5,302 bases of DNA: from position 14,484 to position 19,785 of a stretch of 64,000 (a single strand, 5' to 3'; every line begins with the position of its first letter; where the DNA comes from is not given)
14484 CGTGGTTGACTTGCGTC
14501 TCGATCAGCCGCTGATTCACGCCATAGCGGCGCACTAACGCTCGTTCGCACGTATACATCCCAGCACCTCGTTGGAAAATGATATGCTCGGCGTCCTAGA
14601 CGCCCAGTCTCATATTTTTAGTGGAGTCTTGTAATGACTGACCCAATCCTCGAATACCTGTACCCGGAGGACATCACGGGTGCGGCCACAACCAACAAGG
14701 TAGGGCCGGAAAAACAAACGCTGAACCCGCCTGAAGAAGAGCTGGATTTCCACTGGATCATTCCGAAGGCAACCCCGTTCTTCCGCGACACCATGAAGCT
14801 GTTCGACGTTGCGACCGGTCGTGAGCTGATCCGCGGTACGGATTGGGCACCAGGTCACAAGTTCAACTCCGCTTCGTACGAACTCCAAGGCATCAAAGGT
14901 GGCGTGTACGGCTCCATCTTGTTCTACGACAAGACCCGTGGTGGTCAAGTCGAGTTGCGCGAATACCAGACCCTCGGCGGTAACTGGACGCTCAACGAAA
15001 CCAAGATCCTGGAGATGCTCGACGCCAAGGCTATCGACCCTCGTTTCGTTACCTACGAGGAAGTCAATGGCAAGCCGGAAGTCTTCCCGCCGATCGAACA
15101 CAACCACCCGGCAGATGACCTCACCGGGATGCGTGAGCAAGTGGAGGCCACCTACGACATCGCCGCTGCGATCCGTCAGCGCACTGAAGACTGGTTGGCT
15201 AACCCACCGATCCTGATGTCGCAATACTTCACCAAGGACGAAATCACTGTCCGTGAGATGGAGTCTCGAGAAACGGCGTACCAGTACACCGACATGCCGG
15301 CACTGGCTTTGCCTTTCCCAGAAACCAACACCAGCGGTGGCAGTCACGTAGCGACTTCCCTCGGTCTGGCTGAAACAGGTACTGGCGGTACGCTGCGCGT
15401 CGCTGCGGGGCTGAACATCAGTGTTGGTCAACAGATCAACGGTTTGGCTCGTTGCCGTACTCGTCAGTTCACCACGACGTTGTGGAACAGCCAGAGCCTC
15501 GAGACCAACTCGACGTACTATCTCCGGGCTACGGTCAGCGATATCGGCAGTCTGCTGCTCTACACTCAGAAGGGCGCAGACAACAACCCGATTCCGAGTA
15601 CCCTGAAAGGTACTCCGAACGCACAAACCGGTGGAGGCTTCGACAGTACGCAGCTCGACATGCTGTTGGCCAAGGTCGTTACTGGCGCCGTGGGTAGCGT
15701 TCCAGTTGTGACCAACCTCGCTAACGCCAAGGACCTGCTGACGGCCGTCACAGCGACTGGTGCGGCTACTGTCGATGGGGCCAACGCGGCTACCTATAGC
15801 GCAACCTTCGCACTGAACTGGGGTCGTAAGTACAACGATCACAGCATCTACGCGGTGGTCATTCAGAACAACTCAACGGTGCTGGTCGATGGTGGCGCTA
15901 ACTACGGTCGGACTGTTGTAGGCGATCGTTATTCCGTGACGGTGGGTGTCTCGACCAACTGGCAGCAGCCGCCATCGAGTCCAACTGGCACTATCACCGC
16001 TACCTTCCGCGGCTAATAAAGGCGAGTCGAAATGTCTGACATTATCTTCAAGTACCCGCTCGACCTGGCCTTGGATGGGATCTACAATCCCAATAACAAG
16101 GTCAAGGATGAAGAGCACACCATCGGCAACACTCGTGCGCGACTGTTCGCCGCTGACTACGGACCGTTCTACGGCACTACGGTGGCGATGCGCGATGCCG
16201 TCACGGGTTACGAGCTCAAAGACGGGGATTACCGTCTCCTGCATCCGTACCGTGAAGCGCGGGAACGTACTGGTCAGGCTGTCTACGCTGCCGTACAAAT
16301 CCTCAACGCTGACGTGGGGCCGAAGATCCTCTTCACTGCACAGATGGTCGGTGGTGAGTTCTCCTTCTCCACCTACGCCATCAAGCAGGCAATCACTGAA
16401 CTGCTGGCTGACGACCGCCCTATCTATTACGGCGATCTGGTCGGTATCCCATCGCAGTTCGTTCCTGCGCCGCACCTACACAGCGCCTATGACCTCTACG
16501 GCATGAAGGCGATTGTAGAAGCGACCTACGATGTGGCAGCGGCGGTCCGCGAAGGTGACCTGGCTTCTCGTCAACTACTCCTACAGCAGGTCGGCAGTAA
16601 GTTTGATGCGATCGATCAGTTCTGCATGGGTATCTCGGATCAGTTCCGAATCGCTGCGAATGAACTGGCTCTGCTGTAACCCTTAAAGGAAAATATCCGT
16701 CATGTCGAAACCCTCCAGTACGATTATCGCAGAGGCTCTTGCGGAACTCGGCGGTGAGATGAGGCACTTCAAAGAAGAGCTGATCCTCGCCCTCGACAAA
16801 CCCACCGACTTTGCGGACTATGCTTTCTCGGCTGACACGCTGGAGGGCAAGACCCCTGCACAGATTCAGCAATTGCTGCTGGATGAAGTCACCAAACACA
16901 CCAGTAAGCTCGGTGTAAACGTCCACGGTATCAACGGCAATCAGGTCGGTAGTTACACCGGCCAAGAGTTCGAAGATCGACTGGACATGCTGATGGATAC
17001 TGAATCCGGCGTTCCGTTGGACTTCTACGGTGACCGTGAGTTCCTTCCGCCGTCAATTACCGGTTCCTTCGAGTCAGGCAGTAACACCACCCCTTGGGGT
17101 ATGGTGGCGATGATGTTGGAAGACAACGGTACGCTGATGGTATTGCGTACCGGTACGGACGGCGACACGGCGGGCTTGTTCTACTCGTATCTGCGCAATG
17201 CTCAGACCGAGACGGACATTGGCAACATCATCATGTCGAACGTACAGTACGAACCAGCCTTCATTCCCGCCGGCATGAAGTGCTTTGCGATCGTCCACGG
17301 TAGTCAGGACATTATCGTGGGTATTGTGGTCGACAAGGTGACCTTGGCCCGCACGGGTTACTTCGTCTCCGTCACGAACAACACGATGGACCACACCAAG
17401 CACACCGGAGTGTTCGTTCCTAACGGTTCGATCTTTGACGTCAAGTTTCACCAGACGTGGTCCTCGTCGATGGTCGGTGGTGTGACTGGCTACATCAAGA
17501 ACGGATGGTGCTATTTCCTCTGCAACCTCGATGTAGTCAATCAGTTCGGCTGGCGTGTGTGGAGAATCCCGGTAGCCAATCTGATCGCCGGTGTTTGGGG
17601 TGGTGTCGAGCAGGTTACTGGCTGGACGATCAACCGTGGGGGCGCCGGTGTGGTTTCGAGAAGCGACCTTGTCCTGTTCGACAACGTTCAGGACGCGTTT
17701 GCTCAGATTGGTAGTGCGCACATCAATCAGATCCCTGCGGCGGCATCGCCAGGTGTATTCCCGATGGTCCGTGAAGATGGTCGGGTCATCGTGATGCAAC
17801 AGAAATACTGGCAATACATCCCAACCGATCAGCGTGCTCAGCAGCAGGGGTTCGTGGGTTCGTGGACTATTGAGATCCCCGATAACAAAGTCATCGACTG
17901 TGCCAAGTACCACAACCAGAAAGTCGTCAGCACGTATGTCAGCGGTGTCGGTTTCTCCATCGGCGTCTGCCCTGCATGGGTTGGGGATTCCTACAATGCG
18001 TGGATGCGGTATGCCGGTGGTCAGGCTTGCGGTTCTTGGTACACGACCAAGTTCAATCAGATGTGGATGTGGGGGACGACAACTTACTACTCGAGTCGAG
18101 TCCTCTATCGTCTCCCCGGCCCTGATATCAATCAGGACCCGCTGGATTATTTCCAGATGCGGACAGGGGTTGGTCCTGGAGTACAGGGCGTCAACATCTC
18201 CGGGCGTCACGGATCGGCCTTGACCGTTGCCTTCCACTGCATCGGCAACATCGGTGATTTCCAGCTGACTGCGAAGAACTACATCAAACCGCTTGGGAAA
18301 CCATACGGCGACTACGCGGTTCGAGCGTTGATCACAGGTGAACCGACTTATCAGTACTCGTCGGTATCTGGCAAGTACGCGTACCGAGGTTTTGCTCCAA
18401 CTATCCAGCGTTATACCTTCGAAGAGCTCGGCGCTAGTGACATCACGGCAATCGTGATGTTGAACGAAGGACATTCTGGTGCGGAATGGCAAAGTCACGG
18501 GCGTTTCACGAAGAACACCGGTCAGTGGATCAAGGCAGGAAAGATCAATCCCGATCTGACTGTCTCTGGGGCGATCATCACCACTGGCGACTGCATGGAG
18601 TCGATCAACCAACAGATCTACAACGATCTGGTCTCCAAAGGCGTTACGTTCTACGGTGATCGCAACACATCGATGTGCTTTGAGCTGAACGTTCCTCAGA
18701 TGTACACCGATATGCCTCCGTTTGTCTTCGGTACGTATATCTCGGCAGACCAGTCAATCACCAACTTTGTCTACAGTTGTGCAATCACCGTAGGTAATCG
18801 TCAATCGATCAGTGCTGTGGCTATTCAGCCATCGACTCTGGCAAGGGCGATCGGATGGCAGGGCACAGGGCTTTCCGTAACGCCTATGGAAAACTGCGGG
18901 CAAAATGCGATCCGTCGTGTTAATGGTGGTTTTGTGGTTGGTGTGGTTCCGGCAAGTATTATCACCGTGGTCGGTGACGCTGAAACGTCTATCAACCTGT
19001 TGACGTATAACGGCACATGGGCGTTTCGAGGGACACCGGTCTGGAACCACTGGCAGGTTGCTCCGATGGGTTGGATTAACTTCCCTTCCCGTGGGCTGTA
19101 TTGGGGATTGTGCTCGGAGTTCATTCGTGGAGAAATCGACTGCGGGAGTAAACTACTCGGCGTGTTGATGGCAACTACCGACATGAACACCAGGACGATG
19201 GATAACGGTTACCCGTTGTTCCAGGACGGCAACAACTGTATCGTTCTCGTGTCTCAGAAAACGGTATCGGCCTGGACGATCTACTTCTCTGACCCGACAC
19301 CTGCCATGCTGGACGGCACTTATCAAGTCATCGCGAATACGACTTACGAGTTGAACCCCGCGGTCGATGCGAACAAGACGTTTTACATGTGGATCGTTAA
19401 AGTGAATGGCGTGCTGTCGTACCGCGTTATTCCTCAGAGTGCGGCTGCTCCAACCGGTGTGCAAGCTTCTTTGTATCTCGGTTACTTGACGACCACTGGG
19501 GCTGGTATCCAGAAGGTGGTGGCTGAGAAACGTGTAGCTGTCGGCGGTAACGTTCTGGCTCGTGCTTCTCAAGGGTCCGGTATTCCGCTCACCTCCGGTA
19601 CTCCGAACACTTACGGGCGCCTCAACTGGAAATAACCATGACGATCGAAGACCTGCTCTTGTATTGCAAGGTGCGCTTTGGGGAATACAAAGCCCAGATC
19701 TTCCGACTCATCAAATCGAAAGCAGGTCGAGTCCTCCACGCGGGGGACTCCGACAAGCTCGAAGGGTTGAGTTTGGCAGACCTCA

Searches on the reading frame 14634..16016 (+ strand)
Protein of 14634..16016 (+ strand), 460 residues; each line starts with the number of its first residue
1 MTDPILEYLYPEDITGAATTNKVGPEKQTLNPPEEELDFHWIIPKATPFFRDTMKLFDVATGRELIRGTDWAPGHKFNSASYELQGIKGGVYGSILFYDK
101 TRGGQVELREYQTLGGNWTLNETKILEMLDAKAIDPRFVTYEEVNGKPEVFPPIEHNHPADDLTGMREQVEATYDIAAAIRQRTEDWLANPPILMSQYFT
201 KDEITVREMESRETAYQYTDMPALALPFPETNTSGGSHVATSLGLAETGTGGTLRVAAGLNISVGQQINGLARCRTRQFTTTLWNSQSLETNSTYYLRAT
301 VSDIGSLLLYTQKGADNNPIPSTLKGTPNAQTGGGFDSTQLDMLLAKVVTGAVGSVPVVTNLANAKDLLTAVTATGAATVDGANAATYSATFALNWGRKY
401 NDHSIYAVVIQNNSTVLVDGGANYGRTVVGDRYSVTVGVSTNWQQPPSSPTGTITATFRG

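Call 31: search_protein_families(library=phrogs, proteins=[window:14634-16016:+], max_evalue=0.001)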
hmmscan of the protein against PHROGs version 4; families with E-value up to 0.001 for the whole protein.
window:14634-16016:+ (460 aa): 8 families
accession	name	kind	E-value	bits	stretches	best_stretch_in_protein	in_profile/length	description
phrog_17588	-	unknown function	2.5e-36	126.5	1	220-380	79-234/332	-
phrog_13857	-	tail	3.4e-36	126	1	9-181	8-175/743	tail protein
phrog_2163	-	head and packaging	1.6e-35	124.3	1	8-185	10-182/574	virion structural protein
phrog_28376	-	unknown function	1e-20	74.7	1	1-169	1-164/690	-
phrog_7449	-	unknown function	8.7e-15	54.6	1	39-186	22-163/1714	-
phrog_23008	-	tail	3.8e-07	29.8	1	41-181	33-171/812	tail fiber protein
phrog_25756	-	tail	2.7e-06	26.5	1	12-159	11-149/1080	minor tail protein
phrog_32325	-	tail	3.8e-05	24.3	1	133-172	65-104/241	tail protein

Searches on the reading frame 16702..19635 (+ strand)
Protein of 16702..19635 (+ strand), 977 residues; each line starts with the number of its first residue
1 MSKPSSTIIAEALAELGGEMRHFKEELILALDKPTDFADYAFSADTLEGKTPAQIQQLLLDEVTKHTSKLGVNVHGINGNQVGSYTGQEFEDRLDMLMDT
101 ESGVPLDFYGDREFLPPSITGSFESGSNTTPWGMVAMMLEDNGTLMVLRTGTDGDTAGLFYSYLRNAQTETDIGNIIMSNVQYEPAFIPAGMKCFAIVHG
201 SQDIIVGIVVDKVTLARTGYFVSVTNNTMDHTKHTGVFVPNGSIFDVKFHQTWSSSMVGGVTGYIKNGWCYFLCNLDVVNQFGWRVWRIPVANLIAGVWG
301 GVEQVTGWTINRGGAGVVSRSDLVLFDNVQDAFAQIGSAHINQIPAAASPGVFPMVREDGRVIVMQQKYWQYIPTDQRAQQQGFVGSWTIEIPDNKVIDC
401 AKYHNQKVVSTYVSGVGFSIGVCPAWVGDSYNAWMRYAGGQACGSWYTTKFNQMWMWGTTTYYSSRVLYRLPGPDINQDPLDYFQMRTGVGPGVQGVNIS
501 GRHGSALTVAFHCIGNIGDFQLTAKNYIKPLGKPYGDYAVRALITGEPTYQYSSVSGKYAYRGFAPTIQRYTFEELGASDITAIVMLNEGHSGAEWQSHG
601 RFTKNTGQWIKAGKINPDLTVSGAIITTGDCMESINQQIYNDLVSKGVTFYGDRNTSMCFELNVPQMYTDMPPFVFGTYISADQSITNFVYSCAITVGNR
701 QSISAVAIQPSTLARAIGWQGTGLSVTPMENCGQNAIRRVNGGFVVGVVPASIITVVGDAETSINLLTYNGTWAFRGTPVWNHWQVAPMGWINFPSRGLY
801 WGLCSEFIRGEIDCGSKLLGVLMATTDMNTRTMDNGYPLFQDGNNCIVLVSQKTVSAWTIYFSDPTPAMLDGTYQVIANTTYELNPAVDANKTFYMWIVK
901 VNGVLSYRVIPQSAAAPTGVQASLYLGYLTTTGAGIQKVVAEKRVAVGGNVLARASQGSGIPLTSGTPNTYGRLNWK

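Call 31: search_protein_families(library=phrogs, proteins=[window:16702-19635:+], max_evalue=0.001)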
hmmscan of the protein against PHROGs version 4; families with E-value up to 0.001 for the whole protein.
window:16702-19635:+ (977 aa): 3 families
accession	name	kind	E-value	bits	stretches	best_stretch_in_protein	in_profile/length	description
phrog_3573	-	unknown function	9.8e-76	256.6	1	89-976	111-998/1001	-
phrog_7449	-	unknown function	1.4e-21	77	2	108-251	543-684/1714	-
phrog_26864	-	unknown function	4.1e-07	30.7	1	832-976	54-195/195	-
